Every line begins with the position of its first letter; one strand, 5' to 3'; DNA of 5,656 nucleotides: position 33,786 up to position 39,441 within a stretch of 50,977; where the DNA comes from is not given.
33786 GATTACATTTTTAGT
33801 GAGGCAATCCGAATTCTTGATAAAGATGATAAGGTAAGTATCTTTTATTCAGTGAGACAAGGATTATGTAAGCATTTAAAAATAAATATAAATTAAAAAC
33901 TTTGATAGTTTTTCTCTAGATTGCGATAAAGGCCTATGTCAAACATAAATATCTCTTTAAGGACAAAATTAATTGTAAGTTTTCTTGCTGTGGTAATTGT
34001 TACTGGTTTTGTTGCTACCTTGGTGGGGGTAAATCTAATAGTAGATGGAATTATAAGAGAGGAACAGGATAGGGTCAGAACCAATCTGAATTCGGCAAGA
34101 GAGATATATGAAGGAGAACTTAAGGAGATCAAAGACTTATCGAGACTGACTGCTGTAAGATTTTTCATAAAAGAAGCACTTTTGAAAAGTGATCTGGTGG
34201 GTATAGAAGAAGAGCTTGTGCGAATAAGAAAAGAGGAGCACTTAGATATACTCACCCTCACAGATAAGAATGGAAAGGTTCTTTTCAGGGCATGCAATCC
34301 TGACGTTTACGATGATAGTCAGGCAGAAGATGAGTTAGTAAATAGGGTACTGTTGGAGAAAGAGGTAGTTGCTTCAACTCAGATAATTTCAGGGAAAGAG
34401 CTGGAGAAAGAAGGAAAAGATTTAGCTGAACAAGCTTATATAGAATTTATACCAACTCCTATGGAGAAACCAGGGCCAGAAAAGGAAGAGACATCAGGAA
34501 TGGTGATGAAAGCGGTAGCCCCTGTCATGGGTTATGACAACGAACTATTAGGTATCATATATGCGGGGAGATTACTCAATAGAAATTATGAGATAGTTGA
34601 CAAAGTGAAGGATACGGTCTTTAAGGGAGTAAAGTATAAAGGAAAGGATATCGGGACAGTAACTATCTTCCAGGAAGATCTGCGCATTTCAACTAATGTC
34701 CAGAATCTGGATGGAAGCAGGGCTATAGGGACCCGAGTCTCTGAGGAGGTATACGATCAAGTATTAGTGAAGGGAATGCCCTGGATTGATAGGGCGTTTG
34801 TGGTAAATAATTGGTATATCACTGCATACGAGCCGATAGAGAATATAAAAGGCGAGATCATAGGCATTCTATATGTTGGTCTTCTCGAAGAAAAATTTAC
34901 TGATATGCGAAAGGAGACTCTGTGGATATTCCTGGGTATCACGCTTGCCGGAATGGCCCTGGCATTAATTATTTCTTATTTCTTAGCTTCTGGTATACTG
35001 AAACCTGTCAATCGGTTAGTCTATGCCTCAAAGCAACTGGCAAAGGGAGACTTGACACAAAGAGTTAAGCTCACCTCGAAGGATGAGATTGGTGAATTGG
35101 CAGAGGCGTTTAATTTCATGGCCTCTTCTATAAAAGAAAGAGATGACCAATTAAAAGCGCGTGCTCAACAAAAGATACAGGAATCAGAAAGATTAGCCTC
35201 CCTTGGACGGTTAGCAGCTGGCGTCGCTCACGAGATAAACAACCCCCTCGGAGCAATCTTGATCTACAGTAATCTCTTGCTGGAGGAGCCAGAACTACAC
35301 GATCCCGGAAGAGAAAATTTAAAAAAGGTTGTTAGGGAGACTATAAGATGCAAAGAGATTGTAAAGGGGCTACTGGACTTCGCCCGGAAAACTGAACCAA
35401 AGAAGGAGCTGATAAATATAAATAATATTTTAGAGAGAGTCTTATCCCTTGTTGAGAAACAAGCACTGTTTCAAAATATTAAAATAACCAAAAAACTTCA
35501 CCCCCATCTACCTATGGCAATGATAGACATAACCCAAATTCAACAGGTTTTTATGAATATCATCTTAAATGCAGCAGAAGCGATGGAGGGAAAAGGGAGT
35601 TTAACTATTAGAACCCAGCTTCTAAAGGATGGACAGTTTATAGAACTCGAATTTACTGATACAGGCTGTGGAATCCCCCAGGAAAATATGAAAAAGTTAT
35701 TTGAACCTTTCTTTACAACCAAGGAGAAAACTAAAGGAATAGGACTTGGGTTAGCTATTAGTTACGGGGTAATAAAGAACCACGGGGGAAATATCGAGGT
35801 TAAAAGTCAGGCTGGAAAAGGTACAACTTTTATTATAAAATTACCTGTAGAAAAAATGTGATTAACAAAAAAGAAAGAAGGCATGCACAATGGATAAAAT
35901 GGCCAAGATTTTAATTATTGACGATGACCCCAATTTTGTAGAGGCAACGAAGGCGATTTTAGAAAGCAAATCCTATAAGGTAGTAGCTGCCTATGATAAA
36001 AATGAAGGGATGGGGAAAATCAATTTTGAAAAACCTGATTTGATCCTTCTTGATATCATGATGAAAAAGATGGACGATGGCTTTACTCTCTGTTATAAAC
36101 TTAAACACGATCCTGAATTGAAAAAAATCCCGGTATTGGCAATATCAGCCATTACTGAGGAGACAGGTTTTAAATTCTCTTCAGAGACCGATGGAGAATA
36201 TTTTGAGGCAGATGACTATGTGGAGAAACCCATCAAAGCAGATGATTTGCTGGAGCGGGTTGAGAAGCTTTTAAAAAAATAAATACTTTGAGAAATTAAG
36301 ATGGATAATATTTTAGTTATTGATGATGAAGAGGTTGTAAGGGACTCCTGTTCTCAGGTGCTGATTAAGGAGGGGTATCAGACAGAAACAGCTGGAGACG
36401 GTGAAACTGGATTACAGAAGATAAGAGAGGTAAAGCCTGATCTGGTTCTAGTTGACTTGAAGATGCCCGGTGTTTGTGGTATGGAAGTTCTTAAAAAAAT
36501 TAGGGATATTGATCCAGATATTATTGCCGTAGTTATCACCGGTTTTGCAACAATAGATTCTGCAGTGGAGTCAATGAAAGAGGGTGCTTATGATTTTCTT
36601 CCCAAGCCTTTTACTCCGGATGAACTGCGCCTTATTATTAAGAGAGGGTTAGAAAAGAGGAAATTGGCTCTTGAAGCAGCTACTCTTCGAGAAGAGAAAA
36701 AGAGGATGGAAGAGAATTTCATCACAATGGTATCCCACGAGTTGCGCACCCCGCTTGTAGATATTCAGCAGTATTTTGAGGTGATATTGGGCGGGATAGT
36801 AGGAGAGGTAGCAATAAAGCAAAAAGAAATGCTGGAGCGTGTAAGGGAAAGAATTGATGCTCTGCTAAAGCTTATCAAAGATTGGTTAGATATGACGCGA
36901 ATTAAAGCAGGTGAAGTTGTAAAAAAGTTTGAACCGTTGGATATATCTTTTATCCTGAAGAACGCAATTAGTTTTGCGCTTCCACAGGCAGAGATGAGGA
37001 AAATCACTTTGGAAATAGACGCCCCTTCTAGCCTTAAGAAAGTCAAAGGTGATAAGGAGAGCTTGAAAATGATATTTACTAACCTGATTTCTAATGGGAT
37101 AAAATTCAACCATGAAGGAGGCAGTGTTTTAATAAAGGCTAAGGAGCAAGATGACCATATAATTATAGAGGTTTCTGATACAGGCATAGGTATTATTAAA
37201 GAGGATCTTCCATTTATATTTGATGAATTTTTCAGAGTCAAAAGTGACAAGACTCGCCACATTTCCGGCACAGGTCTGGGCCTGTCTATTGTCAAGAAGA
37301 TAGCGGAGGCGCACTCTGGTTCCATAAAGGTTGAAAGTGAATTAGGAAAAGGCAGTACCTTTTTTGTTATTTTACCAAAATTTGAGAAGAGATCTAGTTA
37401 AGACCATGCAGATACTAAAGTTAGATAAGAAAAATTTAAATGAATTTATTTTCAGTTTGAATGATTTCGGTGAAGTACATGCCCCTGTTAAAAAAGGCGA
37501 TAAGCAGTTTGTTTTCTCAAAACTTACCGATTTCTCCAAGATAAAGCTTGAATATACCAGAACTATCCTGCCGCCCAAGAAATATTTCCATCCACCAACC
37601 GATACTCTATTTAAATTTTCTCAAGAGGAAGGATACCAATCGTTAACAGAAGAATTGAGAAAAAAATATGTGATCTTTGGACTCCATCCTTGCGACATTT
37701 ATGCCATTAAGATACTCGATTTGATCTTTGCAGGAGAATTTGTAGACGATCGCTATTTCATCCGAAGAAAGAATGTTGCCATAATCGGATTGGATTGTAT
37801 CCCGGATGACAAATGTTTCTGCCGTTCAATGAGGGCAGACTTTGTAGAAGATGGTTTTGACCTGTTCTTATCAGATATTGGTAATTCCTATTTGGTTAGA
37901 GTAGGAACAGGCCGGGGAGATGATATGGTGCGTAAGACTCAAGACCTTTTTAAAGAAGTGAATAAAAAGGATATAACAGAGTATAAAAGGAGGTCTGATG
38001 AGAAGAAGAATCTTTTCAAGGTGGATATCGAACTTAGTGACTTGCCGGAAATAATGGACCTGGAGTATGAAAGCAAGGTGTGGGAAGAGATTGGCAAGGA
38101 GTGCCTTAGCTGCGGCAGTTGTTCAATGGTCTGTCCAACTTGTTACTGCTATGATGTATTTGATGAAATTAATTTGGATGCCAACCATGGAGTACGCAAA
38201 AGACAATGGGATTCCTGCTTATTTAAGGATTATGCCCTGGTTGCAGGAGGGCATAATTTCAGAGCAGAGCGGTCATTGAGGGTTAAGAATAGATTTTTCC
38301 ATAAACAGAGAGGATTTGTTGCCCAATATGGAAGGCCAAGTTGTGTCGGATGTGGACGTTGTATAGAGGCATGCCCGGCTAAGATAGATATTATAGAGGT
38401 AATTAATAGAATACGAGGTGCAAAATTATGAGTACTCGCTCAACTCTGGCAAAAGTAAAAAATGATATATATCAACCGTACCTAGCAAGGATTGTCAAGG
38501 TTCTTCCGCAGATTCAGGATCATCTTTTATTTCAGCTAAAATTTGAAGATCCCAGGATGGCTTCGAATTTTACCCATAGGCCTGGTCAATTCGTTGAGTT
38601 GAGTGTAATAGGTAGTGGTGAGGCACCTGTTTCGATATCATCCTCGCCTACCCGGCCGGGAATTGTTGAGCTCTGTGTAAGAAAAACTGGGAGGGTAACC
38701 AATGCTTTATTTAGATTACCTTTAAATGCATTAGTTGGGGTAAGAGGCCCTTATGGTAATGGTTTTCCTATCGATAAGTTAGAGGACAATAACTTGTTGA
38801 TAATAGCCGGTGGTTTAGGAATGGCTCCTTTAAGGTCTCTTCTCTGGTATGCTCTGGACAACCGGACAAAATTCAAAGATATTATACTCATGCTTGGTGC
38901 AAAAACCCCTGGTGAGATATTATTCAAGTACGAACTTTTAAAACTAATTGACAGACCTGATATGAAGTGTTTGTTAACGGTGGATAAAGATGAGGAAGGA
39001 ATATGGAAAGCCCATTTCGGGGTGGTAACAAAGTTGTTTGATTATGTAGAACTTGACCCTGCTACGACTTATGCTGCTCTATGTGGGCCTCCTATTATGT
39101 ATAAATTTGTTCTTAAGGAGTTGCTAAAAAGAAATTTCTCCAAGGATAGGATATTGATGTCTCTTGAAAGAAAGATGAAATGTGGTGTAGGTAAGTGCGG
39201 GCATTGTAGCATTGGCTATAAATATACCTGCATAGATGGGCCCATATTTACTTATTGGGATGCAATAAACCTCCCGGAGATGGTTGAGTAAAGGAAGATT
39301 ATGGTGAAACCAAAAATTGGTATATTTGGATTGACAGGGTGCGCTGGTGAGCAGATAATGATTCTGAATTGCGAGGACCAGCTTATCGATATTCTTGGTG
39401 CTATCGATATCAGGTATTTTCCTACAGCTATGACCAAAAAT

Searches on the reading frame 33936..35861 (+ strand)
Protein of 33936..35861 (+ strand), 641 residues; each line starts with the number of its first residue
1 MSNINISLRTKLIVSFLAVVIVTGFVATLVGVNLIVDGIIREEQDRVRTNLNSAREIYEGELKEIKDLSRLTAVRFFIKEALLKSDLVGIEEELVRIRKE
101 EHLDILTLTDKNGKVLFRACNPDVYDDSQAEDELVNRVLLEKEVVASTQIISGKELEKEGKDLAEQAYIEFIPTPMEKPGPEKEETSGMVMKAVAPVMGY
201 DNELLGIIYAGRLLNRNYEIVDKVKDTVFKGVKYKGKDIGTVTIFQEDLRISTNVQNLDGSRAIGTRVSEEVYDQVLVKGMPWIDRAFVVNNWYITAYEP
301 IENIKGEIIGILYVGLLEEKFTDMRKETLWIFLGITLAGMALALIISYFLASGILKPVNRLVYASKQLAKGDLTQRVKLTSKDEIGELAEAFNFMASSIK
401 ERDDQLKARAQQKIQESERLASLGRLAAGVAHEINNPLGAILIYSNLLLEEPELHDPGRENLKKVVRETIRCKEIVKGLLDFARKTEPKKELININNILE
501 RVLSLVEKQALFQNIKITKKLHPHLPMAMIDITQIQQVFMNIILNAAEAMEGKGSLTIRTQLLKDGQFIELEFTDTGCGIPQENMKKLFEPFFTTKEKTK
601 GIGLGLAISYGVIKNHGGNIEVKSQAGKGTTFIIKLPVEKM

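Call 47: search_protein_families(library=pfam, proteins=[window:33936-35861:+], max_evalue=0.00001)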
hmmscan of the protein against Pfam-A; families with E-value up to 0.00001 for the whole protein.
window:33936-35861:+ (641 aa): 7 families
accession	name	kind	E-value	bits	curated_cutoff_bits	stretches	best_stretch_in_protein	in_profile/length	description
PF17202.10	sCache_3_3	-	6e-34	117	28.8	1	214-327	3-106/107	Single cache domain 3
PF02518.31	HATPase_c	-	1.3e-26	93.6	26.4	1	531-639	2-110/111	Histidine kinase-, DNA gyrase B-, and HSP90-like ATPase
PF17201.10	Cache_3-Cache_2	-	3.6e-25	89.3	27.7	1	198-324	71-190/299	Cache 3/Cache 2 fusion domain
PF00672.30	HAMP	-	8.7e-16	58.4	25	1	349-400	1-52/53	HAMP domain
PF00512.31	HisKA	-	2.4e-14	53.5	26.9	1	423-487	2-65/66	His Kinase A (phospho-acceptor) domain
PF17203.10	sCache_3_2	-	4.4e-09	37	28.4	0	233-326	54-136/140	Single cache domain 3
PF14827.12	dCache_3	-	2.8e-07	30.8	25.7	0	43-227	4-154/239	Double sensory domain of two-component sensor kinase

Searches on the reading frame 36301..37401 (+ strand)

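Call 87: search_protein_families(library=pfam, proteins=[window:36301-37401:+], max_evalue=1e-8)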
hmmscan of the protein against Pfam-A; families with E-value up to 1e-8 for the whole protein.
window:36301-37401:+ (366 aa): 3 families
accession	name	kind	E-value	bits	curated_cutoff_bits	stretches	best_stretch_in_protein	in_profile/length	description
PF02518.31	HATPase_c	-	8.9e-30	103.8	26.4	1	250-360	1-109/111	Histidine kinase-, DNA gyrase B-, and HSP90-like ATPase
PF00072.30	Response_reg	-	8.9e-29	100.3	30.2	1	4-113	1-110/111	Response regulator receiver domain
PF00512.31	HisKA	-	1.5e-12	47.8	26.9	1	138-204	3-66/66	His Kinase A (phospho-acceptor) domain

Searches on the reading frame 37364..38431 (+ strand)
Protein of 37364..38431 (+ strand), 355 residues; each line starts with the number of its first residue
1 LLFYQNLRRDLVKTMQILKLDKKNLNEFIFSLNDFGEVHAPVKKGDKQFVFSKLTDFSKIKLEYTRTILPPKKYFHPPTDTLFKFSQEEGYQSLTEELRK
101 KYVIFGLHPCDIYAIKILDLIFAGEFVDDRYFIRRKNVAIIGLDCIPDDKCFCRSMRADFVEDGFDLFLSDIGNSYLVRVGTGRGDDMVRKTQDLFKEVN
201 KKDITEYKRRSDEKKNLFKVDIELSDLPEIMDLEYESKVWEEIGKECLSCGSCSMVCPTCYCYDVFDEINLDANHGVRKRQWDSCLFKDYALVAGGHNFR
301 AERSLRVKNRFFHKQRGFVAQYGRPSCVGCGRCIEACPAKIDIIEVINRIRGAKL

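Call 87: search_protein_families(library=pfam, proteins=[window:37364-38431:+], max_evalue=1e-8)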
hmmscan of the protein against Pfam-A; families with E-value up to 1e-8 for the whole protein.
window:37364-38431:+ (355 aa): 2 families
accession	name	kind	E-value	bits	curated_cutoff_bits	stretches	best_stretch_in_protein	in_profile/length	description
PF17179.9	Fer4_22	-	1.9e-33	115.6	27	1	246-341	1-95/95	4Fe-4S dicluster domain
PF12838.12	Fer4_7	-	2.3e-09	38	27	0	313-341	24-52/52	4Fe-4S dicluster domain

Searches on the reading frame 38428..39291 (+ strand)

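Call 87: search_protein_families(library=pfam, proteins=[window:38428-39291:+], max_evalue=1e-8)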
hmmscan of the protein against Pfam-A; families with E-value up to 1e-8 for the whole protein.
window:38428-39291:+ (287 aa): 2 families
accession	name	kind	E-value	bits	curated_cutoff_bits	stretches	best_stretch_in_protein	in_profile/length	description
PF00175.26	NAD_binding_1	-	2.6e-12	47.8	22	1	126-228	2-107/109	Oxidoreductase NAD-binding domain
PF10418.14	DHODB_Fe-S_bind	-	1.7e-09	37.7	23.9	1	247-277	1-38/41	Iron-sulfur cluster binding domain of dihydroorotate dehydrogenase B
